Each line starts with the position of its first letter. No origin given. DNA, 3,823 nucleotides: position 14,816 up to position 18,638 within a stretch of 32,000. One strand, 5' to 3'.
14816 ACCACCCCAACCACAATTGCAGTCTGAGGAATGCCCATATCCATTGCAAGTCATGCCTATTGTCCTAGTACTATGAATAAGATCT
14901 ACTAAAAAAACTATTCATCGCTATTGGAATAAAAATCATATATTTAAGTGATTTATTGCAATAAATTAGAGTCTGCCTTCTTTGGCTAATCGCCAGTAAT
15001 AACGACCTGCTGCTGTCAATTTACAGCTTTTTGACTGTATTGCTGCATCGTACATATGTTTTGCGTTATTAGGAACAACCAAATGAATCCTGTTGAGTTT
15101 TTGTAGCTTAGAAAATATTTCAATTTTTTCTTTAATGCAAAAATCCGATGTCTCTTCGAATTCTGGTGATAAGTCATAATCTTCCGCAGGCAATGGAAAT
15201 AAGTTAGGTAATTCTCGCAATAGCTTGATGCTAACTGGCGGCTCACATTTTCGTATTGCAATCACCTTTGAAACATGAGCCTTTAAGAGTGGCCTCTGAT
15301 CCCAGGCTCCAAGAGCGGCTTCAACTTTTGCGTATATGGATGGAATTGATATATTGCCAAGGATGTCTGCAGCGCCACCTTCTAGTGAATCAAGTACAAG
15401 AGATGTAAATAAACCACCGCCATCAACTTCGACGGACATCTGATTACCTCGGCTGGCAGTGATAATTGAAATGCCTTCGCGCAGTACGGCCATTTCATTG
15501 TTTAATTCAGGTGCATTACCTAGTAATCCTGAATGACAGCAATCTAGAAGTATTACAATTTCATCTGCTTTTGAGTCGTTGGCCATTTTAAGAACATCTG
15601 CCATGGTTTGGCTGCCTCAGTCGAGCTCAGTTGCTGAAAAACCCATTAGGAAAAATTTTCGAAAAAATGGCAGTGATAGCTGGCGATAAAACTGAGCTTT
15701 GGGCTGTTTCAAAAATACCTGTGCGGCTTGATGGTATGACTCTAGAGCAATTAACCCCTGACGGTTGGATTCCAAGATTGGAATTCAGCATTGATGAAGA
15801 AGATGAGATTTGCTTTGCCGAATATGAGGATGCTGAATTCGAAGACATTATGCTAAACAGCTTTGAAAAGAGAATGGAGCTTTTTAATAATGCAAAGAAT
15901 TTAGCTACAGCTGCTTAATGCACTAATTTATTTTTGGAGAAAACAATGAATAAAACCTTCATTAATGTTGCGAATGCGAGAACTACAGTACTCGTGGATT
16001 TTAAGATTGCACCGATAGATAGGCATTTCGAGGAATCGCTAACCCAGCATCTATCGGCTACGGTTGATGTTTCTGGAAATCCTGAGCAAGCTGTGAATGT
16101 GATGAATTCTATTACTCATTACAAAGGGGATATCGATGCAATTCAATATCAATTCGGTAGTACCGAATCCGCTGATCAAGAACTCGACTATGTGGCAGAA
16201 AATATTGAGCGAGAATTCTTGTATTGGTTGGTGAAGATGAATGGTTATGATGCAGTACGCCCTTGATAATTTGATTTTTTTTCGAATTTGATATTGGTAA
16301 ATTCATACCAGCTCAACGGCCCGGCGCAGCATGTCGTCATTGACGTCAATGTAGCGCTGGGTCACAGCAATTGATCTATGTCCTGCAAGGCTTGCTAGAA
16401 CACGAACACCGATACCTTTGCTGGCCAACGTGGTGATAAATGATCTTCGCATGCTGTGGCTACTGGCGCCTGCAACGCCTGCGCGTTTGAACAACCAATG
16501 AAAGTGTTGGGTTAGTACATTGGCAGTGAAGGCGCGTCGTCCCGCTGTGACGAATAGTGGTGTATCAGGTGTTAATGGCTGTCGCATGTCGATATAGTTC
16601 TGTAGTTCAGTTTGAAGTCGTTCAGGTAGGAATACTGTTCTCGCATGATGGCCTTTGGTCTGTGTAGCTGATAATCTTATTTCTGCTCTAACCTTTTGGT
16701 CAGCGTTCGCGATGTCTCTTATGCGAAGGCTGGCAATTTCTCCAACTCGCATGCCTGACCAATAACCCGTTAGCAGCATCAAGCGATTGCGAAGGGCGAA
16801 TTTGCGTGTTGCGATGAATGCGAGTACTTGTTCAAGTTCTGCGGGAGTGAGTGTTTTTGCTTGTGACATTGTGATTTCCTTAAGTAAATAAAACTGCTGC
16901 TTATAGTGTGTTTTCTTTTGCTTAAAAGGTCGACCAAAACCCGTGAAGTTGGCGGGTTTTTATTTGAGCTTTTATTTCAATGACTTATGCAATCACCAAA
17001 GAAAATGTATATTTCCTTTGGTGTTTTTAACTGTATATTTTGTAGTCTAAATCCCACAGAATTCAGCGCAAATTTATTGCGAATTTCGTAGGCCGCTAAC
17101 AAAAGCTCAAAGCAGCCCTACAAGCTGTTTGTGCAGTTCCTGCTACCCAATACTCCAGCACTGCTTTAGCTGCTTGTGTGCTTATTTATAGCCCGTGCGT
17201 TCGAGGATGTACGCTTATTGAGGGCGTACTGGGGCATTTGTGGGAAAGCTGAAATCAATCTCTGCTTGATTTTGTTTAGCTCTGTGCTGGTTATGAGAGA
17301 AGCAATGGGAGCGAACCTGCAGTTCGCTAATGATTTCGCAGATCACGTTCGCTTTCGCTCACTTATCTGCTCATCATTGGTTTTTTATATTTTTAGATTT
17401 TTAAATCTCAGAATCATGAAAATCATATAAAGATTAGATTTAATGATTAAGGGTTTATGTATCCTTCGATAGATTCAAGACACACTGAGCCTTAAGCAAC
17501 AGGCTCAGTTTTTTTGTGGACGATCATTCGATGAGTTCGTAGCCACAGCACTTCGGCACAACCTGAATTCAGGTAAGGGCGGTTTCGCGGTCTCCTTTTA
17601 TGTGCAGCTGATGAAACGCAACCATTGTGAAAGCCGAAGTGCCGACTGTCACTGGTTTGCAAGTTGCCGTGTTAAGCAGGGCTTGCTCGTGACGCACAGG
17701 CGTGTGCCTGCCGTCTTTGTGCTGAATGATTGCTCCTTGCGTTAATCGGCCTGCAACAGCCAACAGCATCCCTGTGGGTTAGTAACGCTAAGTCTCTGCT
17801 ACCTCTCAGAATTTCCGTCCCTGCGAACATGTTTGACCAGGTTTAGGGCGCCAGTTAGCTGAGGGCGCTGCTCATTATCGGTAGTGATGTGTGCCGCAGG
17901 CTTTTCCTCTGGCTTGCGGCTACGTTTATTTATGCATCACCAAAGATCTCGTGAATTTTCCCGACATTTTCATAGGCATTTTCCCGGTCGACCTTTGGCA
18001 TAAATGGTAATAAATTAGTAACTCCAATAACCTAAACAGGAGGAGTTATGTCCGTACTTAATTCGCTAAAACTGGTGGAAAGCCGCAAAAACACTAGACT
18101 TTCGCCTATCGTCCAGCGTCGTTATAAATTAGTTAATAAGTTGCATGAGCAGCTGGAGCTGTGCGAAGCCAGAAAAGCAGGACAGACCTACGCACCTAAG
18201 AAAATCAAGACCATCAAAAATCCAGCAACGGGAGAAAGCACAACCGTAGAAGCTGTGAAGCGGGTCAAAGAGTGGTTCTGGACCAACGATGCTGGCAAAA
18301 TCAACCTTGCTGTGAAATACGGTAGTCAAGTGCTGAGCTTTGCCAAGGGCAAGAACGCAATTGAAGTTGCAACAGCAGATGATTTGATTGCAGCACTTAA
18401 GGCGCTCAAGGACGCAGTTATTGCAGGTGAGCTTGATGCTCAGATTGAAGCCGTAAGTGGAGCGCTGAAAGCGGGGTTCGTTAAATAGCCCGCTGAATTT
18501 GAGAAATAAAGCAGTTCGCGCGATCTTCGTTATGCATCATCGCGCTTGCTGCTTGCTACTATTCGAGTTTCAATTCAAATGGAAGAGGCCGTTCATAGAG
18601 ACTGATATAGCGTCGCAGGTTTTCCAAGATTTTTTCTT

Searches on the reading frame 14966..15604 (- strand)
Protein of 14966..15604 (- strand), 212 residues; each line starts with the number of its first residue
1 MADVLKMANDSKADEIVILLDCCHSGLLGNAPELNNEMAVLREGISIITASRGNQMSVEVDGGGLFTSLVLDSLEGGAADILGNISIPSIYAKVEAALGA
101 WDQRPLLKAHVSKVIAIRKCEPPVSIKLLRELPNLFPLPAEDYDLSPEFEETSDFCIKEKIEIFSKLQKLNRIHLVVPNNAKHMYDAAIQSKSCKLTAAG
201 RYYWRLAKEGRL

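Call 27: search_protein_families(library=phrogs, proteins=[window:14966-15604:-], max_evalue=0.01)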
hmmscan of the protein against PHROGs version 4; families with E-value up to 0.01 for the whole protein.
window:14966-15604:- (212 aa): 1 family
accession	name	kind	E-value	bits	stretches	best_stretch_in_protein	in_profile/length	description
phrog_18397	-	unknown function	8.3e-57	193.7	1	3-211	111-320/321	-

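Call 28: search_protein_families(library=ncbifam, proteins=[window:14966-15604:-], max_evalue=0.01)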
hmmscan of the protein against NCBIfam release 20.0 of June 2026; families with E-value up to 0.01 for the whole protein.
window:14966-15604:- (212 aa): 1 family
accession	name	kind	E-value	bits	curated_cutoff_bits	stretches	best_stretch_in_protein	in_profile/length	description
NF047832.1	caspase_w_EACC1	subfamily_domain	1.5e-11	44.2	140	1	3-98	110-208/211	caspase, EACC1-associated type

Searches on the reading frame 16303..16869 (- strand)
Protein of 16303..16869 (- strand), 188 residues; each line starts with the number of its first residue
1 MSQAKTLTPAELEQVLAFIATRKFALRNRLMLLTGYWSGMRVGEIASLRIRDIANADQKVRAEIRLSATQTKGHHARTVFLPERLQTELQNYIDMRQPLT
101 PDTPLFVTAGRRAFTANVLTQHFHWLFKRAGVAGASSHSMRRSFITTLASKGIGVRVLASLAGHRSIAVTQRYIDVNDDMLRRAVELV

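Call 27: search_protein_families(library=phrogs, proteins=[window:16303-16869:-], max_evalue=0.01)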
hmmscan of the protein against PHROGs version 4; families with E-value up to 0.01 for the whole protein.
window:16303-16869:- (188 aa): 7 families
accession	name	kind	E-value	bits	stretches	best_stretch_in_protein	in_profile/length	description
phrog_216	-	integration and excision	6.2e-40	138.1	1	3-187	52-235/301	integrase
phrog_1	-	integration and excision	2e-31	110.9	1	5-186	269-445/611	integrase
phrog_7269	-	integration and excision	8.1e-07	29.9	1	134-186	27-79/89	integrase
phrog_23271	-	unknown function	5.8e-06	27.2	1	137-181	11-55/67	-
phrog_9208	-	integration and excision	0.00028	21.8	1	134-183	187-238/241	integrase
phrog_7685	-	integration and excision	0.00039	21.1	1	77-186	129-233/240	integrase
phrog_34557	-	integration and excision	0.0013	19.5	1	117-184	108-174/183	integrase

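Call 28: search_protein_families(library=ncbifam, proteins=[window:16303-16869:-], max_evalue=0.01)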
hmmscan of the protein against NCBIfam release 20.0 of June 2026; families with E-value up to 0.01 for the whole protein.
window:16303-16869:- (188 aa): 14 families
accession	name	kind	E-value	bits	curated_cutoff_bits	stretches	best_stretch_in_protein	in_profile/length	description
NF040815.2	recomb_XerA_Arch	equivalog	7e-25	88.1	220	1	4-183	94-261/263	site-specific tyrosine recombinase/integron integrase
TIGR02224.1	recomb_XerC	equivalog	1.1e-23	84.1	335.15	1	5-183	105-284/295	tyrosine recombinase XerC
TIGR02225.1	recomb_XerD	equivalog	1.5e-23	83.6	329.6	1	5-185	102-283/290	site-specific tyrosine recombinase XerD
NF001399.0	PRK00283.1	subfamily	2.4e-22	79.5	279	1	5-185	112-292/300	tyrosine recombinase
TIGR02249.1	integrase_gron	subfamily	9.5e-17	61.3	265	2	7-97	102-181/315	integron integrase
NF002331.0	PRK01287.1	subfamily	1.4e-14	53.8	371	1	5-182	140-318/365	site-specific tyrosine recombinase XerC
NF007370.0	PRK09870.1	subfamily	9.1e-12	45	221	1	5-177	11-180/200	tyrosine-type DNA invertase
NF003462.0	PRK05084.1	equivalog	5.8e-11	41.7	267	1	38-186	207-354/360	tyrosine recombinase XerS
NF011946.0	PRK15417.1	equivalog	2.6e-08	33.4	435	1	121-176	259-315/337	integron integrase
NF007371.0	PRK09871.1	subfamily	1.2e-05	25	222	0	132-177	130-175/198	tyrosine-type DNA invertase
NF041502.1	integrase_1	equivalog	1.3e-05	24.1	350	0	17-93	155-234/484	site-specific integrase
NF040693.1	recomb_GmtY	equivalog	2.9e-05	23.5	340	0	89-182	336-438/441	gamma-mobile-trio recombinase GmtY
NF047926.1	integrase_GmtZ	equivalog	8.9e-05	20.7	600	1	137-185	430-479/784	gamma-mobile-trio integrase GmtZ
NF002685.0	PRK02436.1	equivalog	0.006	16.4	178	1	30-173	116-243/245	site-specific tyrosine recombinase XerD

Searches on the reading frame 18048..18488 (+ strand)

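Call 4: search_protein_families(library=pfam, proteins=[window:18048-18488:+], max_evalue=0.1)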
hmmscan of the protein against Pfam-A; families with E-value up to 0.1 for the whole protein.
window:18048-18488:+ (146 aa): 1 family
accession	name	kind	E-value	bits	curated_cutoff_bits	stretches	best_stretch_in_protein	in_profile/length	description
PF20346.3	DUF6641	-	2.9e-12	47.2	27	1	3-130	18-140/143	Family of unknown function (DUF6641)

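Call 5: search_protein_families(library=padloc, proteins=[window:18048-18488:+], max_evalue=0.1)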
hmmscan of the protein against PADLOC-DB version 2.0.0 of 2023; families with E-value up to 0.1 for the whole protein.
window:18048-18488:+ (146 aa): 0 families

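Call 27: search_protein_families(library=phrogs, proteins=[window:18048-18488:+], max_evalue=0.01)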
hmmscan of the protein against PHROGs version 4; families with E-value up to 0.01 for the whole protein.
window:18048-18488:+ (146 aa): 1 family
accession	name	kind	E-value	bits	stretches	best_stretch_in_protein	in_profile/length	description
phrog_31551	-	unknown function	2.7e-24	86.9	1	1-139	9-148/155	-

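Call 28: search_protein_families(library=ncbifam, proteins=[window:18048-18488:+], max_evalue=0.01)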
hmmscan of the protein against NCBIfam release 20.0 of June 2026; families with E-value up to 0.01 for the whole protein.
window:18048-18488:+ (146 aa): 0 families
